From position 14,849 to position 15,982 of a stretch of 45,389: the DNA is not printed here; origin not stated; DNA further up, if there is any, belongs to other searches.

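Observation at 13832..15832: Unrecognisable cargo genes inserted in an immR-immA-int type lysogeny operon: candidate prophage-borne defence/exclusion cassette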

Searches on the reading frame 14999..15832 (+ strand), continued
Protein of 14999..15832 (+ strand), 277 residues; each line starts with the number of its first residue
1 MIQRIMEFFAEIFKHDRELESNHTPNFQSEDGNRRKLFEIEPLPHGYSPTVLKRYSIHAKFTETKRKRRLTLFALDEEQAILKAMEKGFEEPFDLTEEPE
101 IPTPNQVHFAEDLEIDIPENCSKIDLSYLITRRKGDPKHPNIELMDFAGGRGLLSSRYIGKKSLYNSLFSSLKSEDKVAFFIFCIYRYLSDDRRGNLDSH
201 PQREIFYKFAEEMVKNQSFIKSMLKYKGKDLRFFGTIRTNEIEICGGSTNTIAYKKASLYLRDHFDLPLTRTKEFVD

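Call 46: search_protein_families(library=pfam, proteins=[L014:5325-5969:+, L015:5351-5734:+, L017:5518-5874:+, L018:5084-5665:+, L022:5281-5958:+, L023:4262-4675:+, L025:5349-5921:+, L026:5198-5920:+, L029:5555-5986:+, L031:4624-5415:+], max_evalue=0.001)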
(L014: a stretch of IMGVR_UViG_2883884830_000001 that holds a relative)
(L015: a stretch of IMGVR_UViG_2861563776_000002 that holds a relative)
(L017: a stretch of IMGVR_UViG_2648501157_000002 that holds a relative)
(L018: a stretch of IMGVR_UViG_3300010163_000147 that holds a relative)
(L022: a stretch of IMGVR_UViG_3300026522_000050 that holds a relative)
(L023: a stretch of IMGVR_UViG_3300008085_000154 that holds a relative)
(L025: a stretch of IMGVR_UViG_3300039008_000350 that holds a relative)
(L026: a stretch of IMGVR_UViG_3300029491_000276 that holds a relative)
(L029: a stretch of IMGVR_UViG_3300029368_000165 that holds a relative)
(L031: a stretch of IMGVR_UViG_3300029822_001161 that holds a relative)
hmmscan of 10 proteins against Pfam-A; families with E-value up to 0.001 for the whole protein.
L014:5325-5969:+ (214 aa): 3 families
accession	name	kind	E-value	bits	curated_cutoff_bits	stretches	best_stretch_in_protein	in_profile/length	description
PF01381.28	HTH_3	-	5.7e-06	26.7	23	1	9-64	2-52/55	Helix-turn-helix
PF12844.13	HTH_19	-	0.00016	22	30.2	1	5-72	1-63/64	Helix-turn-helix domain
PF13560.12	HTH_31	-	0.00065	20.4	27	0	4-40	2-40/64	Helix-turn-helix domain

L015:5351-5734:+ (127 aa): 3 families
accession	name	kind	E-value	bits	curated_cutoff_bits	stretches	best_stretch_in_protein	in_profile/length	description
PF01381.28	HTH_3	-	5.2e-14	52.5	23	1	16-70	1-55/55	Helix-turn-helix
PF12844.13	HTH_19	-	1.7e-10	41.1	30.2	1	13-74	1-62/64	Helix-turn-helix domain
PF13560.12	HTH_31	-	4.1e-08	33.9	27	1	11-68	1-59/64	Helix-turn-helix domain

L017:5518-5874:+ (118 aa): 4 families
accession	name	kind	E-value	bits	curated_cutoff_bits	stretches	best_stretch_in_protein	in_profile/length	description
PF01381.28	HTH_3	-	4.2e-16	59.2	23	1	6-60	1-55/55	Helix-turn-helix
PF12844.13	HTH_19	-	9.1e-12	45.2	30.2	1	5-62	3-60/64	Helix-turn-helix domain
PF13560.12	HTH_31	-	6.5e-09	36.4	27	1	2-57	2-58/64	Helix-turn-helix domain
PF13443.12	HTH_26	-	0.0006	20.5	22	1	5-57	1-54/63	Cro/C1-type HTH DNA-binding domain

L018:5084-5665:+ (193 aa): 6 families
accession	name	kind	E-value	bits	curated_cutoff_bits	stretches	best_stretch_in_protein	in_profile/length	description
PF01381.28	HTH_3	-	4.4e-14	52.7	23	1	5-59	1-55/55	Helix-turn-helix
PF12844.13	HTH_19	-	1.5e-13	50.9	30.2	1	4-65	3-64/64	Helix-turn-helix domain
PF13560.12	HTH_31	-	6e-07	30.1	27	1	4-55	5-57/64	Helix-turn-helix domain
PF13443.12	HTH_26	-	8.2e-05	23.2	22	1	4-55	1-53/63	Cro/C1-type HTH DNA-binding domain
PF15731.11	MqsA_antitoxin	-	0.00018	22.1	30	1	4-48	73-117/131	Antitoxin component of bacterial toxin-antitoxin system, MqsA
PF07022.19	Phage_CI_repr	-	0.00025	21.7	22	1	3-67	1-65/65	Bacteriophage CI repressor helix-turn-helix domain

L022:5281-5958:+ (225 aa): 6 families
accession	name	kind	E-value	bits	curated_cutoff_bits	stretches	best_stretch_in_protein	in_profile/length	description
PF00717.28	Peptidase_S24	-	2.8e-27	95.2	23.3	1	99-219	1-116/116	Peptidase S24-like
PF01381.28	HTH_3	-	2.1e-08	34.5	23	1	14-67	2-55/55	Helix-turn-helix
PF13443.12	HTH_26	-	9.6e-08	32.6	22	1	14-70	3-60/63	Cro/C1-type HTH DNA-binding domain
PF12844.13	HTH_19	-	3.5e-07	30.5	30.2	1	11-68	2-59/64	Helix-turn-helix domain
PF13560.12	HTH_31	-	2.6e-05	24.9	27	1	20-65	13-59/64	Helix-turn-helix domain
PF10502.14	Peptidase_S26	-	5.5e-05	23.6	22.9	1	132-180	23-77/168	Signal peptidase, peptidase S26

L023:4262-4675:+ (137 aa): 5 families
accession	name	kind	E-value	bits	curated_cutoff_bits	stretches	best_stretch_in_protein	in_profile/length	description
PF01381.28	HTH_3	-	6.3e-16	58.6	23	1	18-72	1-55/55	Helix-turn-helix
PF13560.12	HTH_31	-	5e-09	36.8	27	1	15-68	3-57/64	Helix-turn-helix domain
PF12844.13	HTH_19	-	2.8e-08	34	30.2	1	18-72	4-58/64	Helix-turn-helix domain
PF15731.11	MqsA_antitoxin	-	6.1e-05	23.6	30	1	14-58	70-114/131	Antitoxin component of bacterial toxin-antitoxin system, MqsA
PF22495.2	HTH_92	-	0.00074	19.2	27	0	20-61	2-44/45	RsaL-like HTH domain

L025:5349-5921:+ (190 aa): 0 families

L026:5198-5920:+ (240 aa): 4 families
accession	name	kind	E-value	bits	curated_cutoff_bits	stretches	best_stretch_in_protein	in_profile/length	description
PF00717.28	Peptidase_S24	-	8.8e-27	93.6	23.3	1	114-233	1-115/116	Peptidase S24-like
PF01381.28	HTH_3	-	5.2e-14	52.5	23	1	20-74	1-55/55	Helix-turn-helix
PF12844.13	HTH_19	-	4e-10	39.9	30.2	1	19-75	3-59/64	Helix-turn-helix domain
PF13560.12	HTH_31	-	2.7e-09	37.6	27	1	16-70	2-57/64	Helix-turn-helix domain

L029:5555-5986:+ (143 aa): 1 family
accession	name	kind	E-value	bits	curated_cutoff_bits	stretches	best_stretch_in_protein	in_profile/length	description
PF06114.19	Peptidase_M78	-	4.9e-19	68.8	22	1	25-118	1-95/123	IrrE N-terminal-like domain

L031:4624-5415:+ (263 aa): 6 families
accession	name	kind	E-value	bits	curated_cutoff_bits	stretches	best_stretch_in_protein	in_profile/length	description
PF00717.28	Peptidase_S24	-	2.4e-25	88.9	23.3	1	134-241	1-115/116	Peptidase S24-like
PF01381.28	HTH_3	-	1.4e-15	57.5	23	1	13-67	1-55/55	Helix-turn-helix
PF13560.12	HTH_31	-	6e-12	46.1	27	1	9-61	2-55/64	Helix-turn-helix domain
PF12844.13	HTH_19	-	6.7e-08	32.8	30.2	1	10-68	1-59/64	Helix-turn-helix domain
PF13443.12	HTH_26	-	1.4e-07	32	22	1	12-60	1-50/63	Cro/C1-type HTH DNA-binding domain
PF13744.12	HTH_37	-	4.6e-05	23.6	27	1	10-58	20-69/80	Helix-turn-helix domain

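Call 47: search_protein_families(library=pfam, proteins=[L013:8672-10567:+, L015:7015-7626:+, L015:7794-8627:+, L015:8617-9459:+, L017:6958-8034:+, L017:8055-8741:+, L019:7662-9032:+, L022:6965-8041:+, L025:6952-8775:+, L031:6751-7944:+], max_evalue=0.001)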
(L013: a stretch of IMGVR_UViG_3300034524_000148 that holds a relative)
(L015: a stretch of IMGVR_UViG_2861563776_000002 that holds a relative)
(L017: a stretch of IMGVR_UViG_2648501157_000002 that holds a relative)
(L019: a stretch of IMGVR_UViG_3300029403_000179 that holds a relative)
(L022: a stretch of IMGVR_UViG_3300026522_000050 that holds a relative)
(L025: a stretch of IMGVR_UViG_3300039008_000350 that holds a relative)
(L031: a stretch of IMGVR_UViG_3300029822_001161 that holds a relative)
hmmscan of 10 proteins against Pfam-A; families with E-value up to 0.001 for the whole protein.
L013:8672-10567:+ (631 aa): 4 families
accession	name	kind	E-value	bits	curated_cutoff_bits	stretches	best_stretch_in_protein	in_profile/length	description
PF04851.21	ResIII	-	8.2e-22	78.3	22.5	1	23-195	3-164/164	Type III restriction enzyme, res subunit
PF00271.37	Helicase_C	-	5.2e-11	43.2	23.5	1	293-388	14-109/110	Helicase conserved C-terminal domain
PF18766.7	SWI2_SNF2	-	2.8e-10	40.7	26.7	1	129-224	91-189/221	SWI2/SNF2 ATPase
PF00270.35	DEAD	-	2.1e-06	28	26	1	44-193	13-160/167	DEAD/DEAH box helicase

L015:7015-7626:+ (203 aa): 0 families

L015:7794-8627:+ (277 aa): 1 family
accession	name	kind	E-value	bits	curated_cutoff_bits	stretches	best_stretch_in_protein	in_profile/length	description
PF20613.4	HipA_2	-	5.3e-29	101.6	27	1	17-253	5-225/240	HipA-like kinase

L015:8617-9459:+ (280 aa): 1 family
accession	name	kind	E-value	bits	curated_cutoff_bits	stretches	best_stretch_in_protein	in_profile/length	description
PF11236.13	DUF3037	-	1.6e-06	28.7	22.6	1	7-131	1-116/118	Protein of unknown function (DUF3037)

L017:6958-8034:+ (358 aa): 0 families

L017:8055-8741:+ (228 aa): 0 families

L019:7662-9032:+ (456 aa): 2 families
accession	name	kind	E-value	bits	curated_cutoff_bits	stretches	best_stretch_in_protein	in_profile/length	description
PF06114.19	Peptidase_M78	-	8.8e-18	64.7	22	1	45-169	2-122/123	IrrE N-terminal-like domain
PF02661.23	Fic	-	1.1e-13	52.2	24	1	298-402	2-93/93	Fic/DOC family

L022:6965-8041:+ (358 aa): 2 families
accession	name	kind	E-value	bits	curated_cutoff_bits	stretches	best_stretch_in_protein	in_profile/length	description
PF00589.27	Phage_integrase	-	7e-17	62.2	27.1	1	172-340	3-166/172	Phage integrase family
PF14657.12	Arm-DNA-bind_4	-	3.3e-06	27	22.3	1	25-54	16-45/47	Arm DNA-binding domain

L025:6952-8775:+ (607 aa): 2 families
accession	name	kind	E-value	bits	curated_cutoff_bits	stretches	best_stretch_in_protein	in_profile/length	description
PF20454.4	GpA_nuclease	-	2.3e-89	299.9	22.5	1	298-576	2-289/294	Terminase large subunit gpA, endonuclease domain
PF05876.18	GpA_ATPase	-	2.3e-83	280.1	25.6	1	46-288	1-247/247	Phage terminase large subunit gpA, ATPase domain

L031:6751-7944:+ (397 aa): 3 families
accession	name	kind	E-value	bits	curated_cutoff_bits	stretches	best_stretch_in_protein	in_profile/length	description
PF00589.27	Phage_integrase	-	1.9e-25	90.1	27.1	1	173-348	3-168/172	Phage integrase family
PF14659.12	Phage_int_SAM_3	-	4.9e-12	46.3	22.6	1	68-123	1-55/58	Phage integrase, N-terminal SAM-like domain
PF22022.2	Phage_int_M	-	6.7e-07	29.9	27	1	75-158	7-91/96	Phage integrase central domain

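Call 61: fold_search(model_id=the predicted structure, library=viral)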
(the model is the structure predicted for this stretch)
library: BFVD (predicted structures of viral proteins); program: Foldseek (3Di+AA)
matches with E <= 10: 1175; with E <= 0.001: 1
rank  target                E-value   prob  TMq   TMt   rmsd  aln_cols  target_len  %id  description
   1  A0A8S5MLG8            1.7e-08  1.00  0.50  0.67  14.4       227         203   22  Uncharacterized protein [Caudovirales sp. ct1Jx6]
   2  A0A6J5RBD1            2.8e-02  0.97  0.15  0.04  14.3        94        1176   23  Large polyvalent protein-associated domain-containing protein (Fragment) [uncultured Caudovirales phage]
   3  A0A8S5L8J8            3.5e-02  0.96  0.19  0.20  11.9       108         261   16  Transcription initiation factor IIE, alpha finger [Siphoviridae sp. ctjfQ5]
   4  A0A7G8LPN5            3.7e-02  0.92  0.14  0.32   9.7        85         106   15  (no name in the UniProt tables at hand)
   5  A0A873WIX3            4.1e-02  1.00  0.15  0.42   8.6        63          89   21  Uncharacterized protein [Synechococcus phage S-H38]
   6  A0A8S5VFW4            4.1e-02  0.84  0.17  0.18  20.1       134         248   16  Uncharacterized protein [Siphoviridae sp. ct3R43]
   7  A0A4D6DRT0            5.9e-02  1.00  0.15  0.62   3.8        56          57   27  Uncharacterized protein [Enterococcus phage vB_EfaP_Ef7.2]
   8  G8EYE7                8.3e-02  1.00  0.17  0.76   2.1        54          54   18  Uncharacterized protein [Synechococcus phage S-CBP42]
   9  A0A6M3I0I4            8.3e-02  0.38  0.13  0.26  16.6        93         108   16  (no name in the UniProt tables at hand)
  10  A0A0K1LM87            9.3e-02  1.00  0.17  0.57   2.9        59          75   20  Uncharacterized protein [Caulobacter phage Seuss]
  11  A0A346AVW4            9.9e-02  0.72  0.14  0.25  19.4       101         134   12  (no name in the UniProt tables at hand)
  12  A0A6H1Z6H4            9.9e-02  0.44  0.12  0.22  15.8        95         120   17  (no name in the UniProt tables at hand)
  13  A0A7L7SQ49            1.2e-01  1.00  0.16  0.73   1.7        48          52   27  (no name in the UniProt tables at hand)
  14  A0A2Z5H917            1.2e-01  0.97  0.13  0.52   4.7        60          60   15  Uncharacterized protein [Pseudomonas phage phCDa]
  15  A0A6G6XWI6            1.2e-01  0.97  0.16  0.38   3.6        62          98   16  (no name in the UniProt tables at hand)
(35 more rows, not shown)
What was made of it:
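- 14999..15832 (+): ORF C, 277 aa, a member of a repressor-adjacent prophage family that is usually membrane-anchored (PHROG 20233). This copy has an N-terminal amphipathic helix where most homologues have a TM anchor. BFVD holds one uncharacterised relative (call 61).
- On PHROG 20233 (unknown function), for C: The one true BFVD fold match is an uncharacterised Caudovirales protein: E = 1.7e-8, TM 0.50/0.67 (call 61).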

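Call 67: search_protein_families(library=pfam, alignment_id=A1, max_evalue=0.1)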
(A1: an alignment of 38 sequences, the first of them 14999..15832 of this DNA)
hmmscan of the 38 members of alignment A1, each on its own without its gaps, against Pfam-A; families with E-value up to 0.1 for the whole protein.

A. member 1, window:14999-15832:+ (277 aa): 0 families

B. families by the number of members that match (of 38 scanned): 17 families
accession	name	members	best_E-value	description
PF14093.11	DUF4271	2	0.0061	Domain of unknown function (DUF4271)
PF00895.25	ATP-synt_8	2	0.019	ATP synthase protein 8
PF05154.21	TM2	1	6.9e-20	TM2 domain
PF13475.11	DUF4116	1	0.0086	Domain of unknown function (DUF4116)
PF14984.11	CD24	1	0.031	CD24 protein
PF13033.11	DUF3894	1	0.032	Protein of unknown function (DUF3894)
PF07690.21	MFS_1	1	0.034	Major Facilitator Superfamily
PF25184.1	YxzE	1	0.034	YxzE-like putative bacteriocin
PF07498.18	Rho_N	1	0.041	Rho termination factor, N-terminal domain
PF11272.13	DUF3072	1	0.042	Protein of unknown function (DUF3072)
PF00410.24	Ribosomal_S8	1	0.045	Ribosomal protein S8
PF14018.11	DUF4234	1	0.053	Domain of unknown function (DUF4234)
PF08858.15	IDEAL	1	0.054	IDEAL domain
PF11346.13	DUF3149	1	0.056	Protein of unknown function (DUF3149)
PF08154.18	NLE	1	0.059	NLE (NUC135) domain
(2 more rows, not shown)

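Call 77: search_dna_similar(query=window:14999-15832:+, collection=plasmids, mode=protein, max_evalue=0.001)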
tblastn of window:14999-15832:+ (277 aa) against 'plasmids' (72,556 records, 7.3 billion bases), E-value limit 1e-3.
No match.
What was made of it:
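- Tried and rejected: Plasmids. tblastn of C found no match (call 77).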

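Call 87: list_cluster_members(proteins=[P0004, P0011, P0022, P0037, P0025, P0042, P0050, P0023, P0034, P0009])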
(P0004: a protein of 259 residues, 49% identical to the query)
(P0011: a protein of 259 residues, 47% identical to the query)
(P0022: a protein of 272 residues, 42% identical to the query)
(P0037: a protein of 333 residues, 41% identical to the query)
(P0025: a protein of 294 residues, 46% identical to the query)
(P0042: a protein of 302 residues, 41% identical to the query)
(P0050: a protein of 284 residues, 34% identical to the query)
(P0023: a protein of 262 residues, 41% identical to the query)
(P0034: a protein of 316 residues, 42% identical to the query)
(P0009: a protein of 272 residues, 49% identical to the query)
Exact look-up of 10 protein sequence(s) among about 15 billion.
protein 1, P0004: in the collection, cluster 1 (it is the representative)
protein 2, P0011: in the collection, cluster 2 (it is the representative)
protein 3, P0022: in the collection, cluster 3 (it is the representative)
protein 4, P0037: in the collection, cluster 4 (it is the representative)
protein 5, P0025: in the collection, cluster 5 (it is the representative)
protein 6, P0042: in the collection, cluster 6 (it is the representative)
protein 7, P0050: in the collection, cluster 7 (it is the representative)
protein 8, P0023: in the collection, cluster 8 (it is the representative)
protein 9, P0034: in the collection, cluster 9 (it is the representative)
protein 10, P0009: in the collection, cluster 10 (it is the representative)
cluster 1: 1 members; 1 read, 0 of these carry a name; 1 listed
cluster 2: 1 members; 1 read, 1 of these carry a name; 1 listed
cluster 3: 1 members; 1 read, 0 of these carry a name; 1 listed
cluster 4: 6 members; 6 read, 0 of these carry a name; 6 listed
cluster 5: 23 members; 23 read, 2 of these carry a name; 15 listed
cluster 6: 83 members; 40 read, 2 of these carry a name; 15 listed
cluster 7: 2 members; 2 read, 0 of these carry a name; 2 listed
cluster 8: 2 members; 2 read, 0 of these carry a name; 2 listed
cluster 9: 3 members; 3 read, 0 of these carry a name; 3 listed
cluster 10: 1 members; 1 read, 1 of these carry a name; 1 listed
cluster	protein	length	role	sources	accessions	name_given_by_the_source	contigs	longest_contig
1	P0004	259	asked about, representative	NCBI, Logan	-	-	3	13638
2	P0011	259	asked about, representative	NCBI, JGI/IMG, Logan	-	hypothetical protein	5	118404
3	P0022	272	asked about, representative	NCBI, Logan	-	-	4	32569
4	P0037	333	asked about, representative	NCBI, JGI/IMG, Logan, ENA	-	-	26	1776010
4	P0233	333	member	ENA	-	-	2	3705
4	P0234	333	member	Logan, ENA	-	-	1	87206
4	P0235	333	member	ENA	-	-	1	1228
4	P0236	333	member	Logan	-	-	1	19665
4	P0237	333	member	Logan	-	-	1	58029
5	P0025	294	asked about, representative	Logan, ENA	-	-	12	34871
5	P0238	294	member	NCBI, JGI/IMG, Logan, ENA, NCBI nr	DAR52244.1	hypothetical protein | MAG TPA: hypothetical protein [Caudoviricetes sp.]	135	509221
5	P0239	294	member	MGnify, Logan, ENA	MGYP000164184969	FL=1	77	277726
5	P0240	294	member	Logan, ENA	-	-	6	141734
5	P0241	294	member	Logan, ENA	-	-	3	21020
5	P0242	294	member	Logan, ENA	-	-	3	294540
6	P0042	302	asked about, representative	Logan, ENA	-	-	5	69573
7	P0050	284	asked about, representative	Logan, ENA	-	-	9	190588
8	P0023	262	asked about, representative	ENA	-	-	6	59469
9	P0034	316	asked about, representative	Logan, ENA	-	-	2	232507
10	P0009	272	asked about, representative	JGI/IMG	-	hypothetical protein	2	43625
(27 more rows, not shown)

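Call 96: find_encoding_contigs(protein=P0042, flank=5000, max_places=2)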
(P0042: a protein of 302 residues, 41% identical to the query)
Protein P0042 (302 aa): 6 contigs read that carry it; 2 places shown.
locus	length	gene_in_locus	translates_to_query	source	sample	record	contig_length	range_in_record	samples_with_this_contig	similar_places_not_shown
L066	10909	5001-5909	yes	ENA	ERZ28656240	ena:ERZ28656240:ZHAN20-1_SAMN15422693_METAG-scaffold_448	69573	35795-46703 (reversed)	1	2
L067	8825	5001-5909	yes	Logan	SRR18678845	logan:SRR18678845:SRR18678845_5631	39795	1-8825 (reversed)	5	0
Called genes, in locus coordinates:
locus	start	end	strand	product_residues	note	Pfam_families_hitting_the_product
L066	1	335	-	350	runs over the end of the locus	PF13479:AAA_24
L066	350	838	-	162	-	PF05565:Sipho_Gp157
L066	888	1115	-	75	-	-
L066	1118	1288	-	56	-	-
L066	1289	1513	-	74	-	-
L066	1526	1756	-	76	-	-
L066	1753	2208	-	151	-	-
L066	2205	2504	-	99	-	PF01476:LysM (weak)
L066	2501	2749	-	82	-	PF12728:HTH_17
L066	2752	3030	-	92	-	-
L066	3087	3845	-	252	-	PF02498:Bro-N, PF03374:ANT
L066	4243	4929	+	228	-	PF01381:HTH_3, PF12844:HTH_19, PF13560:HTH_31, PF00717:Peptidase_S24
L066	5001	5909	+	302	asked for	-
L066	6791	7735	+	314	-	PF07751:Abi_2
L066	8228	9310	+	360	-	PF13102:Phage_int_SAM_5 (faint), PF14659:Phage_int_SAM_3, PF00589:Phage_integrase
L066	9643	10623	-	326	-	PF00710:Asparaginase, PF17763:Asparaginase_C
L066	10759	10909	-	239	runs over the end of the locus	PF00005:ABC_tran, PF13304:AAA_21 (faint), PF12399:BCA_ABC_TP_C (weak)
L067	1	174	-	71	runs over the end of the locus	-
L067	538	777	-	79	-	-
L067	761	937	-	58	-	-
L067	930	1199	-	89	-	-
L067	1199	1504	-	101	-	PF01476:LysM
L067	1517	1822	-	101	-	-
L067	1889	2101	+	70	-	-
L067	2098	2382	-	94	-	-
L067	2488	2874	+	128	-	PF10711:DUF2513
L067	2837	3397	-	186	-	-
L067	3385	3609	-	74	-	-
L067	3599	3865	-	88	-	PF12728:HTH_17 (weak)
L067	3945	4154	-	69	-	PF13560:HTH_31 (weak), PF01381:HTH_3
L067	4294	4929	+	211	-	PF13443:HTH_26 (weak), PF00717:Peptidase_S24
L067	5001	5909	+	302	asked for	-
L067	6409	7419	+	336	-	PF13310:Virulence_RhuM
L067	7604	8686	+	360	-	PF14659:Phage_int_SAM_3 (weak), PF00589:Phage_integrase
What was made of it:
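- The slot after C swaps between Abi_2 and RhuM in two prophages that carry the identical C protein (call 96). C is held behind the repressor across many prophages, next to known Abi genes (call 96).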
